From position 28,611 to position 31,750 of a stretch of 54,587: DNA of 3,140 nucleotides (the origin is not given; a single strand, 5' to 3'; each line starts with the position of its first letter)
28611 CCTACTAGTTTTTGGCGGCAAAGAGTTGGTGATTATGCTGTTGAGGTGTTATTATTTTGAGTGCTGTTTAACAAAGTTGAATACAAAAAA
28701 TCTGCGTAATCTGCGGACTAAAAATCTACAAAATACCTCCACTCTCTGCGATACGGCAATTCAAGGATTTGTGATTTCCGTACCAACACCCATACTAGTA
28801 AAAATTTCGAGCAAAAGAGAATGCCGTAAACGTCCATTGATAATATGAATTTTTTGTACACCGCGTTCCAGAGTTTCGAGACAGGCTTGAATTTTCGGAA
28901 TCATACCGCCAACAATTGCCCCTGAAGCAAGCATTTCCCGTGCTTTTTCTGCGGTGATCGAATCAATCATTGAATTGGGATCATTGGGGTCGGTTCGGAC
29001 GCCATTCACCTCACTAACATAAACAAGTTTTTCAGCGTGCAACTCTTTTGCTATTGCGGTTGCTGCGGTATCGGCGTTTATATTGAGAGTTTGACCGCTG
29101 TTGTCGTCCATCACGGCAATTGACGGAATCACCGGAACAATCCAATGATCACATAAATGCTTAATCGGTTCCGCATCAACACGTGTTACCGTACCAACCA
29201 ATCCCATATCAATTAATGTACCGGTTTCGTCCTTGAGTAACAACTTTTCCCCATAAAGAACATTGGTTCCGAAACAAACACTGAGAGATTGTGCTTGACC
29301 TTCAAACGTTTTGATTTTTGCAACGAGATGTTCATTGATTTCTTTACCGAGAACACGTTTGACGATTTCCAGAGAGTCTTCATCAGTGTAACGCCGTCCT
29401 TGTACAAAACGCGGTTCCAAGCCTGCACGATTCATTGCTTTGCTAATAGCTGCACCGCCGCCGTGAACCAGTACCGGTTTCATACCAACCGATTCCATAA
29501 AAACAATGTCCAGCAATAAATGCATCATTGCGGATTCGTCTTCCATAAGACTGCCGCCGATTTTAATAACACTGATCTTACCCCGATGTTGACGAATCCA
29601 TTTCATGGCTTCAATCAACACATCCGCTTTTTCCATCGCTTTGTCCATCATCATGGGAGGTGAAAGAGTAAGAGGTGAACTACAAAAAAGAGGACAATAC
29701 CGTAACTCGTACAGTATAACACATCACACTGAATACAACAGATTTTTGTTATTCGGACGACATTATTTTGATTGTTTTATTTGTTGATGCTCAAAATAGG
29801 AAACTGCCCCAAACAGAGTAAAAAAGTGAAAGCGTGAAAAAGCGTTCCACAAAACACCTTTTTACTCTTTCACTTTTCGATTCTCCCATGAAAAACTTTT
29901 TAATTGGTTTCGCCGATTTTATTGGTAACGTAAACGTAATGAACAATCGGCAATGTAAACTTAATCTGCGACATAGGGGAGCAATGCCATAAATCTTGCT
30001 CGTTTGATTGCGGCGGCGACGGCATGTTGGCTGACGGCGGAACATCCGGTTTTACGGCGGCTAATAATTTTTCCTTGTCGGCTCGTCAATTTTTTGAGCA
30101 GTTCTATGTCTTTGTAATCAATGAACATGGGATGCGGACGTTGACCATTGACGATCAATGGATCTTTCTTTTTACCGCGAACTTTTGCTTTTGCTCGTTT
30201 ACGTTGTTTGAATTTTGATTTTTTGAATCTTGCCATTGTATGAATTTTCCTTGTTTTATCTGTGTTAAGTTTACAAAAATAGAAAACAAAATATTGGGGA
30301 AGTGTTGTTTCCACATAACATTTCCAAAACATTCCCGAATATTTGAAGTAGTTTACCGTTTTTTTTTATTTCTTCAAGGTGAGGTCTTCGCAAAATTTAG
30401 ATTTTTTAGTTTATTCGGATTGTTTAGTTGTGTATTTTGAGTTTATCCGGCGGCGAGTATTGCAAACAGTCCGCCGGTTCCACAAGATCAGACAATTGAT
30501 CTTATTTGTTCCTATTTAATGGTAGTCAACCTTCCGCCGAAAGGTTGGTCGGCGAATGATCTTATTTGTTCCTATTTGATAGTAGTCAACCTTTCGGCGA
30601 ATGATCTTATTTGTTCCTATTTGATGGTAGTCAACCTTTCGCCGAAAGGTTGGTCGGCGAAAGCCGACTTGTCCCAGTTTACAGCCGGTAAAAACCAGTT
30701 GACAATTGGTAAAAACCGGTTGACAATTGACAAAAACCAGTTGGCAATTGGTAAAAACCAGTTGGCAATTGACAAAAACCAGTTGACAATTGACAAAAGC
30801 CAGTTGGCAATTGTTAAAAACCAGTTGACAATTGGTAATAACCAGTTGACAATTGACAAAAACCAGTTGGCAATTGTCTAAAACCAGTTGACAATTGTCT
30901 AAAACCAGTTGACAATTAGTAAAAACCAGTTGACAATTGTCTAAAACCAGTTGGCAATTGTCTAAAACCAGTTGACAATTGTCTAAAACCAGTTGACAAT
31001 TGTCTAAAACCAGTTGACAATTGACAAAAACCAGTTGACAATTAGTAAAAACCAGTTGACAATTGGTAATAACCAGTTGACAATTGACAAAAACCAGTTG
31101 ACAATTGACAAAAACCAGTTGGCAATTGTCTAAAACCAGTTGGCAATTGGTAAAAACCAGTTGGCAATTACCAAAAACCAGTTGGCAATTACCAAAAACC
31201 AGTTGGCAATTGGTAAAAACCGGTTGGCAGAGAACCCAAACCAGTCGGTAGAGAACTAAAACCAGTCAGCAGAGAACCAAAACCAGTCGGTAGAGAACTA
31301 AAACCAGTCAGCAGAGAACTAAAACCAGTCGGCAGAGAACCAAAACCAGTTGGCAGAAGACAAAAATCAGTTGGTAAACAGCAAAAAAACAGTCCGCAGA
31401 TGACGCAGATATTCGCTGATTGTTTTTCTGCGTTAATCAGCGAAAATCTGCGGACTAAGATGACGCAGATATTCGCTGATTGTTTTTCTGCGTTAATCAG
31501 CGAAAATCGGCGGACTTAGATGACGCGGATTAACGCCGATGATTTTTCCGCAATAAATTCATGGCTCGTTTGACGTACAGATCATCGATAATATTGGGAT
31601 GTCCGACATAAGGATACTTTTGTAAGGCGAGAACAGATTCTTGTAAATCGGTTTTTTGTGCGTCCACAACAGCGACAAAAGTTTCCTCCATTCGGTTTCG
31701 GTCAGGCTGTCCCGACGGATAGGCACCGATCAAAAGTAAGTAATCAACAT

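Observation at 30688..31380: Strictly phased array of 33 x 21-bp units with an A-tract, a near-palindrome and CAATTG: candidate protein-binding or curved-DNA locus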

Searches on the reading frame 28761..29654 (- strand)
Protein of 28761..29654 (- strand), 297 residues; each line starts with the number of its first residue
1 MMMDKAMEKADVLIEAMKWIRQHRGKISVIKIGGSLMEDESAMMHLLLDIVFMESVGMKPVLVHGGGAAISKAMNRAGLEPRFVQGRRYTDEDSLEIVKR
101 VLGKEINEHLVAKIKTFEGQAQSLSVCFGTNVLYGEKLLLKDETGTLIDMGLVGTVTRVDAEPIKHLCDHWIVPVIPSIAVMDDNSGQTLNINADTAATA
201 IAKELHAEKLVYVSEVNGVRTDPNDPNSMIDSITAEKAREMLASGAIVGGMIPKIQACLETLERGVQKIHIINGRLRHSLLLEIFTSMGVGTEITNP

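Call 38: search_protein_families(library=pfam, proteins=[window:28761-29654:-], max_evalue=0.001)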
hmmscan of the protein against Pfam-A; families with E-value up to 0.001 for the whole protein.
window:28761-29654:- (297 aa): 1 family
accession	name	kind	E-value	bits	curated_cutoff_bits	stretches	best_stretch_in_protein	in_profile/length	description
PF00696.33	AA_kinase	-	9.6e-48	163.4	24.9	1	27-273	2-234/234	Amino acid kinase family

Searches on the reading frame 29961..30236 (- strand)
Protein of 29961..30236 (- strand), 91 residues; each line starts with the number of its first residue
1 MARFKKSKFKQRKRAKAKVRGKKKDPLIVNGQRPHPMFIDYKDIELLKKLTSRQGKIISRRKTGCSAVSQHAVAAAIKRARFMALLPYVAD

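Call 16: find_encoding_contigs(protein=window:29961-30236:-, flank=10000, max_places=10)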
Protein window:29961-30236:- (91 aa): 1 contig read that carries it; 1 place shown.
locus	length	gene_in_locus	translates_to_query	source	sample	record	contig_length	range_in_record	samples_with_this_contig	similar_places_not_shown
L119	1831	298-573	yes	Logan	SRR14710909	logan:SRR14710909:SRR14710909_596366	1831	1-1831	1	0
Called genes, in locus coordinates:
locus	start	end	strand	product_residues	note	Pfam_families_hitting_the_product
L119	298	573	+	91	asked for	PF01084:Ribosomal_S18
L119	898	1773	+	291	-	PF00696:AA_kinase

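Call 67: find_homologous_proteins(query=window:29961-30236:-, max_evalue=1e-20)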
Query window:29961-30236:- (91 aa): 2038 proteins with E <= 1e-20 among 2666 candidates; the best 120 are listed.
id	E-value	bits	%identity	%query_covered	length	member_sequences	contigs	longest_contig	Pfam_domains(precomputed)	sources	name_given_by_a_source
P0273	2.8e-46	172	93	100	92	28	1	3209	PF01084.27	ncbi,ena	-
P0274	4.5e-46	172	89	100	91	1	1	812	PF01084.27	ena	-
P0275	1.1e-45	171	88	100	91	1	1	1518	PF01084.27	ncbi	-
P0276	1.5e-45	170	89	100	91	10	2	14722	PF01084.27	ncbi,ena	-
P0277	1.9e-42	160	87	100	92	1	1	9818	PF01084.27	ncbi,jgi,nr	ncbi:MAG: 30S ribosomal protein S18 [Planctomycetaceae bacterium]|jgi:small subunit ribosomal protei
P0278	2.4e-42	160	83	100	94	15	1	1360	PF01084.27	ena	-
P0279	6.2e-42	159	84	100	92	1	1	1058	PF01084.27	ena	-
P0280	1.1e-41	158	85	96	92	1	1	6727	PF01084.27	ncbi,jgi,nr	ncbi:MAG: 30S ribosomal protein S18 [Planctomycetaceae bacterium]|jgi:small subunit ribosomal protei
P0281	1.2e-41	158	86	100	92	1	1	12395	PF01084.27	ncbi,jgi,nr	ncbi:MAG: 30S ribosomal protein S18 [Planctomycetaceae bacterium]|jgi:small subunit ribosomal protei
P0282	1.3e-41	158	87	82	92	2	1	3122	PF01084.27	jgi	jgi:small subunit ribosomal protein S18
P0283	1.3e-41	158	82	100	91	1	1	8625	PF01084.27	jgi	jgi:small subunit ribosomal protein S18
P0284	1.7e-41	157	83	100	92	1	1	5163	PF01084.27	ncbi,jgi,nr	ncbi:MAG: 30S ribosomal protein S18 [Planctomycetaceae bacterium]|jgi:small subunit ribosomal protei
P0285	3.3e-41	156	83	100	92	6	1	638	PF01084.27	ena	-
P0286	1.0e-40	155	82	96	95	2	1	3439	PF01084.27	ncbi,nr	ncbi:MAG: 30S ribosomal protein S18 [Planctomycetaceae bacterium]|nr:30S ribosomal protein S18 [Plan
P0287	1.2e-40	155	84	100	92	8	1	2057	PF01084.27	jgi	jgi:small subunit ribosomal protein S18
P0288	1.2e-40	155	83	96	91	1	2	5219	PF01084.27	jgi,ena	-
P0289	1.5e-40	154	84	96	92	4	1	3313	PF01084.27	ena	-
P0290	1.6e-40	154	82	100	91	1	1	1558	PF01084.27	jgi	jgi:small subunit ribosomal protein S18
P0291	1.7e-40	154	84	100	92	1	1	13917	PF01084.27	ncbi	ncbi:MAG: 30S ribosomal protein S18 [Thermoguttaceae bacterium]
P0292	1.7e-40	154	86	97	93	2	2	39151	PF01084.27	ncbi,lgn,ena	-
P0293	2.7e-40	153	83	96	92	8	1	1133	PF01084.27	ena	-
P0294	2.9e-40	153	82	100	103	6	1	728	PF01084.27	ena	-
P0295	4.2e-40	153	82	96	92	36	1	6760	PF01084.27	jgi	-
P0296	5.7e-40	152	82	100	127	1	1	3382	PF01084.27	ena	-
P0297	8.4e-40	152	83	96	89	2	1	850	PF01084.27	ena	-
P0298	8.7e-40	152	80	96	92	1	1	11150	PF01084.27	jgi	-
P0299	1.1e-39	152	80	96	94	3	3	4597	PF01084.27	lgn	-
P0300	1.1e-39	151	84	96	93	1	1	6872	PF01084.27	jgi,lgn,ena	-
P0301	1.2e-39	151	82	97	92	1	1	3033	PF01084.27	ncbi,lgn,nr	ncbi:30S ribosomal protein S18 [Planctomycetales bacterium]|nr:30S ribosomal protein S18 [Planctomyc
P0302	1.7e-39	151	81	97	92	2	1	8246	PF01084.27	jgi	jgi:small subunit ribosomal protein S18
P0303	2.0e-39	151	80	100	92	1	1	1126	PF01084.27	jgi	-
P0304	2.0e-39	151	82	96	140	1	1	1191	PF01084.27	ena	-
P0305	2.1e-39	151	80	100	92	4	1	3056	PF01084.27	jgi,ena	-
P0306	2.2e-39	151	84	96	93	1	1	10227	PF01084.27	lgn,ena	-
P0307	2.5e-39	150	83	96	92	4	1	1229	PF01084.27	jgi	-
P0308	3.7e-39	150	77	85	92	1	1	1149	PF01084.27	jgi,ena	jgi:small subunit ribosomal protein S18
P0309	3.8e-39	150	81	97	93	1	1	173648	PF01084.27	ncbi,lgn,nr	ncbi:MAG: 30S ribosomal protein S18 [Planctomycetia bacterium]|nr:30S ribosomal protein S18 [Plancto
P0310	4.6e-39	150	81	97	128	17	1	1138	PF01084.27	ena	-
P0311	4.8e-39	149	80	100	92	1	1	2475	PF01084.27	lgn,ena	-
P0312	7.1e-39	149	81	97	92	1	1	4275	PF01084.27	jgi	jgi:small subunit ribosomal protein S18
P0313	8.8e-39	149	81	97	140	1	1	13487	PF01084.27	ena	-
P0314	1.1e-38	148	80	97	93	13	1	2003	PF01084.27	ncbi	-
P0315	1.1e-38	148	78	97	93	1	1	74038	PF01084.27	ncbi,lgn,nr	ncbi:MAG: 30S ribosomal protein S18 [Planctomycetia bacterium]|nr:30S ribosomal protein S18 [Plancto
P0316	1.2e-38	148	80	97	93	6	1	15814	PF01084.27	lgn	-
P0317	1.2e-38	148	80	97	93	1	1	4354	PF01084.27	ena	-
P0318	1.3e-38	148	81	82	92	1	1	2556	PF01084.27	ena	-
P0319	1.3e-38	148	80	96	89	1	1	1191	PF01084.27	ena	-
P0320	1.3e-38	148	80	97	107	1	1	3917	PF01084.27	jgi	-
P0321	1.4e-38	148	80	96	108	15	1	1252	PF01084.27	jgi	jgi:small subunit ribosomal protein S18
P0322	1.5e-38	148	81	97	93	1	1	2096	PF01084.27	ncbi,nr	ncbi:MAG: 30S ribosomal protein S18 [Thermoguttaceae bacterium]|nr:30S ribosomal protein S18 [Thermo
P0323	1.5e-38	148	81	81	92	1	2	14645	PF01084.27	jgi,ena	-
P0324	1.8e-38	148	81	97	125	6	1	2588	PF01084.27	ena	-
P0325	1.8e-38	148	82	81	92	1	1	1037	PF01084.27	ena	-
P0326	1.9e-38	148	86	88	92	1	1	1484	PF01084.27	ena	-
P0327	2.1e-38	147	78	96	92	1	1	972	PF01084.27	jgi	-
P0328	2.5e-38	147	78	99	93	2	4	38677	PF01084.27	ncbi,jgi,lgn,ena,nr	ncbi:MAG: 30S ribosomal protein S18 [Thermoguttaceae bacterium]|nr:30S ribosomal protein S18 [Thermo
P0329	3.7e-38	147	81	81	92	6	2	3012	PF01084.27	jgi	-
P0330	4.0e-38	147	81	81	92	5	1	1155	PF01084.27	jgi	jgi:small subunit ribosomal protein S18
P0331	4.5e-38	146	77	96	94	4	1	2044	PF01084.27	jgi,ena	-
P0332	4.8e-38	146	86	77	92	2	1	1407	PF01084.27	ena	-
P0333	5.1e-38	146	80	96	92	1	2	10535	PF01084.27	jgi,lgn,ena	-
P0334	5.8e-38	146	76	97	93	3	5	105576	PF01084.27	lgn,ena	-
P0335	6.0e-38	146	77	97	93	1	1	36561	PF01084.27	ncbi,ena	-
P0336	6.2e-38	146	77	97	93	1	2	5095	PF01084.27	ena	-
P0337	7.8e-38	146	78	100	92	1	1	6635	PF01084.27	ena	-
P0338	8.5e-38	145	76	97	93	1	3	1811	PF01084.27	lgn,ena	-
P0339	8.7e-38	145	79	96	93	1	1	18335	PF01084.27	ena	-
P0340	9.0e-38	145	82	81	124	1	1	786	PF01084.27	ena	-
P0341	1.2e-37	145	83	89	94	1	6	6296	PF01084.27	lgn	-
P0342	1.2e-37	145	78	96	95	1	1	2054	PF01084.27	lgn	-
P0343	1.3e-37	145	75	97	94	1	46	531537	PF01084.27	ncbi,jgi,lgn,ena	-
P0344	1.5e-37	145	86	76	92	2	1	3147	PF01084.27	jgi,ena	-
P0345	1.5e-37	145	81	89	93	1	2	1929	PF01084.27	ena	-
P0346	1.5e-37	145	79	96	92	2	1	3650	PF01084.27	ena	-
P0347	1.6e-37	145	80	82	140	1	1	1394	PF01084.27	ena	-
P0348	1.8e-37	144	78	97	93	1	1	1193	PF01084.27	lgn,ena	-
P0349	2.1e-37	144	80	84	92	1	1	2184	PF01084.27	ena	-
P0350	2.2e-37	144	80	91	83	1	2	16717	PF01084.27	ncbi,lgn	ncbi:MAG: 30S ribosomal protein S18 [Thermoguttaceae bacterium]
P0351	3.1e-37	144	83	79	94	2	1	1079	PF01084.27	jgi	jgi:small subunit ribosomal protein S18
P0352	3.6e-37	143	80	84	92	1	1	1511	PF01084.27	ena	-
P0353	4.0e-37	143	78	96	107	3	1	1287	PF01084.27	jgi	-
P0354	4.1e-37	143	79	74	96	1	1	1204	PF01084.27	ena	-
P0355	4.6e-37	143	85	74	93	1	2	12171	PF01084.27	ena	-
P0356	5.8e-37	143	80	89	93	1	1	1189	PF01084.27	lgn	-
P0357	5.9e-37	143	76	100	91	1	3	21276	PF01084.27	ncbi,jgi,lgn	jgi:small subunit ribosomal protein S18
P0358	6.1e-37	143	76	97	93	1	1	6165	PF01084.27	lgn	-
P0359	6.7e-37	143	79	89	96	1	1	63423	PF01084.27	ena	-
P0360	6.9e-37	143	77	97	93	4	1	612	PF01084.27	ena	-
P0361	7.8e-37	142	79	89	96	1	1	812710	PF01084.27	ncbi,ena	-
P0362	9.1e-37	142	77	97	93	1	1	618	PF01084.27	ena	-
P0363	9.2e-37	142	81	89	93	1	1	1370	PF01084.27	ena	-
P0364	1.1e-36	142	78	89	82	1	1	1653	PF01084.27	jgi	jgi:small subunit ribosomal protein S18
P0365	1.1e-36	142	81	88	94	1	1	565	PF01084.27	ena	-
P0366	1.2e-36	142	74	100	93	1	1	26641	PF01084.27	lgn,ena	-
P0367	1.3e-36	142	73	100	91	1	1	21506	PF01084.27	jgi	jgi:small subunit ribosomal protein S18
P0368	1.4e-36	142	72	100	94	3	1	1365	PF01084.27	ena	-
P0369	1.8e-36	141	85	74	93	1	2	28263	PF01084.27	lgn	-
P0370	2.1e-36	141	74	100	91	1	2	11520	PF01084.27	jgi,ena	-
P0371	2.2e-36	141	77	89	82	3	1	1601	PF01084.27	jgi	jgi:small subunit ribosomal protein S18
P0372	2.2e-36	141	77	97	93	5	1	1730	PF01084.27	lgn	-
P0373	2.3e-36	141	78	99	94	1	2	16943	PF01084.27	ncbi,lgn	-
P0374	2.3e-36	141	85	74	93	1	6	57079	PF01084.27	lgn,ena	-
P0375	2.4e-36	141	78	74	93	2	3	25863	PF01084.27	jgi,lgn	jgi:small subunit ribosomal protein S18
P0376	2.5e-36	141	80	88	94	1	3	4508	PF01084.27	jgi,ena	jgi:small subunit ribosomal protein S18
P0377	2.6e-36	141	84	74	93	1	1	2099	PF01084.27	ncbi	-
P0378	2.7e-36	141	79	88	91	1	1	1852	PF01084.27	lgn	-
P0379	2.9e-36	141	75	97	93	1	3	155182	PF01084.27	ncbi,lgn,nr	ncbi:MAG: 30S ribosomal protein S18 [Planctomycetia bacterium]|nr:30S ribosomal protein S18 [Plancto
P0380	3.3e-36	140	78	74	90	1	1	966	PF01084.27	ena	-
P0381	3.4e-36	140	81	85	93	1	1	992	PF01084.27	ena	-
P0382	4.0e-36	140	79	88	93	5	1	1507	PF01084.27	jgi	-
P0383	4.3e-36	140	72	100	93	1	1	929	PF01084.27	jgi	jgi:small subunit ribosomal protein S18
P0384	4.4e-36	140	76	74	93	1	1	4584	PF01084.27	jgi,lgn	jgi:small subunit ribosomal protein S18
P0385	4.6e-36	140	78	89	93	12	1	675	PF01084.27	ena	-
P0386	5.5e-36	140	79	95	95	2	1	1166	PF01084.27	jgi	jgi:small subunit ribosomal protein S18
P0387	5.6e-36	140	73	99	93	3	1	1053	PF01084.27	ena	-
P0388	6.1e-36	140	77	97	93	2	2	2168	PF01084.27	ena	-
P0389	6.4e-36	139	77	97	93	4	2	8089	PF01084.27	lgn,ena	-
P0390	7.8e-36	139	71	100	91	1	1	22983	PF01084.27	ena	-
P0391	7.9e-36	139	73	100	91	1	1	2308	PF01084.27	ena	-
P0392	7.9e-36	139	74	97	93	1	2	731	PF01084.27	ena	-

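Call 68: find_encoding_contigs(protein=P0273, flank=6000, max_places=3)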
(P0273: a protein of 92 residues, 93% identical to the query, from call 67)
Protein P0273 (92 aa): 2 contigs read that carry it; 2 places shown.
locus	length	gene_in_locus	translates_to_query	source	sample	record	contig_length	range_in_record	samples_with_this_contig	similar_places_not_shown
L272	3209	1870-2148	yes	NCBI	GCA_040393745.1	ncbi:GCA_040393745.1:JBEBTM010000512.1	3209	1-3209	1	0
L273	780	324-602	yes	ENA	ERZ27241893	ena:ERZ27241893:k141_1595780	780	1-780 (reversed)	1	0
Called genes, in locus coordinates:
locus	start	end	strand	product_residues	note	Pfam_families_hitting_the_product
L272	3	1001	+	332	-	?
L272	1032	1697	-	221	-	PF01812:5-FTHF_cyc-lig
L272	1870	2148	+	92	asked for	PF01084:Ribosomal_S18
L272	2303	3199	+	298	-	PF00696:AA_kinase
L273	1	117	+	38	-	?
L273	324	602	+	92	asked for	PF01084:Ribosomal_S18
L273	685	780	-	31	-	?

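Call 69: find_encoding_contigs(protein=P0276, flank=6000, max_places=3)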
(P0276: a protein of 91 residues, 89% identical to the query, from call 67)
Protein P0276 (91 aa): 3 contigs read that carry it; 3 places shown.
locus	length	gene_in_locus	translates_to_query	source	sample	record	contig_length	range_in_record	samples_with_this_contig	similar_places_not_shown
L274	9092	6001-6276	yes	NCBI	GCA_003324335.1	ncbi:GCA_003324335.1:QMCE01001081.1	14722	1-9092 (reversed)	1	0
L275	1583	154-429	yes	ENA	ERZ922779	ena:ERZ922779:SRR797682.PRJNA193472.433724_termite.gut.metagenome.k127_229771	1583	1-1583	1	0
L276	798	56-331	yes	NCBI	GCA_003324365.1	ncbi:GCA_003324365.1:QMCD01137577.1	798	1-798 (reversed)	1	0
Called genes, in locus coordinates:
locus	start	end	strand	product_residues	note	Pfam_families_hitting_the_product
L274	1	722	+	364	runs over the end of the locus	PF20360:DUF6655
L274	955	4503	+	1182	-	-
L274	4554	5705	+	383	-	PF02674:Colicin_V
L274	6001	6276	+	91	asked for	PF01084:Ribosomal_S18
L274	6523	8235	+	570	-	PF07596:SBP_bac_10 (faint)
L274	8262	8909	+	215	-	-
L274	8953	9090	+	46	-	?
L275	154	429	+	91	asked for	PF01084:Ribosomal_S18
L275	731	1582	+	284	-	?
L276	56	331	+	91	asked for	PF01084:Ribosomal_S18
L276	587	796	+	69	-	?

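Call 70: find_encoding_contigs(protein=P0277, flank=6000, max_places=3)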
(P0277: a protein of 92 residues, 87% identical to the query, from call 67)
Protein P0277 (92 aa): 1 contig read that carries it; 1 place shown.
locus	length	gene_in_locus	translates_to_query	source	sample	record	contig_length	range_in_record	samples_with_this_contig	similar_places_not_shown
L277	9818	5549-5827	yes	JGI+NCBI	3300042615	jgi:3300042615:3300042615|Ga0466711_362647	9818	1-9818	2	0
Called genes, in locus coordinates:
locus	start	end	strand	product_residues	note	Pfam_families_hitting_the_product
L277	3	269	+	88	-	?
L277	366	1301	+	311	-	PF01544:CorA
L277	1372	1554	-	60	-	-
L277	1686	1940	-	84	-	-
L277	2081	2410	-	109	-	-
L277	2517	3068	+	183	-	PF08541:ACP_syn_III_C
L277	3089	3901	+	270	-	PF01170:UPF0020 (faint), PF01555:N6_N4_Mtase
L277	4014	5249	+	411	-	PF00753:Lactamase_B, PF19583:ODP, PF12706:Lactamase_B_2 (weak), PF00258:Flavodoxin_1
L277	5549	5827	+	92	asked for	PF01084:Ribosomal_S18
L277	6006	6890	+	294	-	PF00696:AA_kinase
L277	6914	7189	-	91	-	-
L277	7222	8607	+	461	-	PF13378:MR_MLE_C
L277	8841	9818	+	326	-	?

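Call 71: find_encoding_contigs(protein=P0281, flank=6000, max_places=3)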
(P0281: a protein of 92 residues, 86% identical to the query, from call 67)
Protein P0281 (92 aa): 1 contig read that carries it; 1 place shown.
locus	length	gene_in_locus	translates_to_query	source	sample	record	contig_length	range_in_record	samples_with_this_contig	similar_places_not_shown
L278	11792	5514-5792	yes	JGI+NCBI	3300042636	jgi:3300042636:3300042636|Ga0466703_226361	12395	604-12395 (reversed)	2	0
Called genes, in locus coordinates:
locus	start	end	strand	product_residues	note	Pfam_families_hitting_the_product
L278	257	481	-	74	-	-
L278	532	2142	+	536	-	PF00501:AMP-binding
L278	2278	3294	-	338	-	PF01073:3Beta_HSD, PF01370:Epimerase, PF04321:RmlD_sub_bind, PF05368:NmrA (weak), PF07993:NAD_binding_4, PF13460:NAD_binding_10, PF16363:GDP_Man_Dehyd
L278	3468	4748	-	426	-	PF00501:AMP-binding, PF14535:AMP-binding_C_2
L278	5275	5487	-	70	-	-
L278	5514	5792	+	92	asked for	PF01084:Ribosomal_S18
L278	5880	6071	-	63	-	-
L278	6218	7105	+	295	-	PF00696:AA_kinase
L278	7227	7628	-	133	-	PF02599:CsrA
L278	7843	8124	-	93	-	-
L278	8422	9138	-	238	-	PF00072:Response_reg, PF00486:Trans_reg_C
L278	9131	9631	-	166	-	-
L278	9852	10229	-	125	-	-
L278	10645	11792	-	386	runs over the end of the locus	PF08450:SGL (faint)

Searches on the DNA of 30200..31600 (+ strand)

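Call 53: search_dna_similar(query=window:30440-31530:+, collection=plasmids, mode=distant, max_evalue=0.001, max_rows=10)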
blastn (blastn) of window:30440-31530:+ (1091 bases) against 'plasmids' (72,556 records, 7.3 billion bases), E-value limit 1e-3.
No match.

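Call 54: search_dna_similar(query=window:30440-31530:+, collection=phages, mode=distant, max_evalue=0.001, max_rows=10)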
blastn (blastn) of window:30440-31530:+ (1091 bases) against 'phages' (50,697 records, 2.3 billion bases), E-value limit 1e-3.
No match.
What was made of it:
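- Plasmids and phages: no match (calls 53, 54).
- Tried and rejected: Plasmid or phage origin was rejected: no blastn match (calls 53, 54).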

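Call 55: search_rna_families(source=window, start=30200, end=31600, threshold=evalue, max_evalue=1)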
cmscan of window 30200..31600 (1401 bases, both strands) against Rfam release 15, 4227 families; matches with E-value up to 1: 14.
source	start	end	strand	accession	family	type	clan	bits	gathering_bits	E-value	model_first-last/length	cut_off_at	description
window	30993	31166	+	RF02897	S808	Gene; sRNA;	-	25.2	76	0.00083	1-255/255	no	Staphylococcus sRNA 808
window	30783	30942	+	RF02897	S808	Gene; sRNA;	-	24.9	76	0.001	1-255/255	no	Staphylococcus sRNA 808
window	30753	30917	+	RF02365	Yfr17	Gene; sRNA;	-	23.5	50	0.1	1-264/264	no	Cyanobacterial functional RNA 17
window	30942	31064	+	RF02365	Yfr17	Gene; sRNA;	-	23.3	50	0.12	1-264/264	no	Cyanobacterial functional RNA 17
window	31444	31532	+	RF04056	mir-982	Gene; miRNA;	-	22.3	70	0.47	1-89/89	no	mir-982 microRNA precursor family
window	31000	31090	-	RF01218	snR41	Gene; snRNA; snoRNA; CD-box;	CL00068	22.1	50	0.86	1-111/111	no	Small nucleolar RNA snR41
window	31114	31151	+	RF03474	mir-4766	Gene; miRNA;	-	22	72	0.23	9-46/56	no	mir-4766 microRNA precursor family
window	31067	31150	-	RF00822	mir-274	Gene; miRNA;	-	20.7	56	0.38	1-97/97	no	mir-274 microRNA precursor family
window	31052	31173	+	RF00975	MIR845_2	Gene; miRNA;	-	20.4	80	0.98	1-131/131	no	MIR845_2 microRNA precursor family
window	31053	31132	-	RF00696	mir-203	Gene; miRNA;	-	20.1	65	0.17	1-80/80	no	mir-203 microRNA precursor family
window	30754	30832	-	RF03278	mir-980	Gene; miRNA;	-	19.8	47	0.28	1-80/80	no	mir-980 microRNA precursor family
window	31362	31483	+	RF00125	IS128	Gene; sRNA;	-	19.6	80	0.29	85-204/209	no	IS128 RNA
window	30643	30737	+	RF03546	Flavivirus-5UTR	Cis-reg;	CL00129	18.5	80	0.63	1-156/156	no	Flavivirus 5' UTR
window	30822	30901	-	RF00696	mir-203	Gene; miRNA;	-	18.1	65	0.64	1-80/80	no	mir-203 microRNA precursor family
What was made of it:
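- On Known RNA family (Rfam): The best sub-threshold hit is 25 bits against a 76-bit cut-off (call 55).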
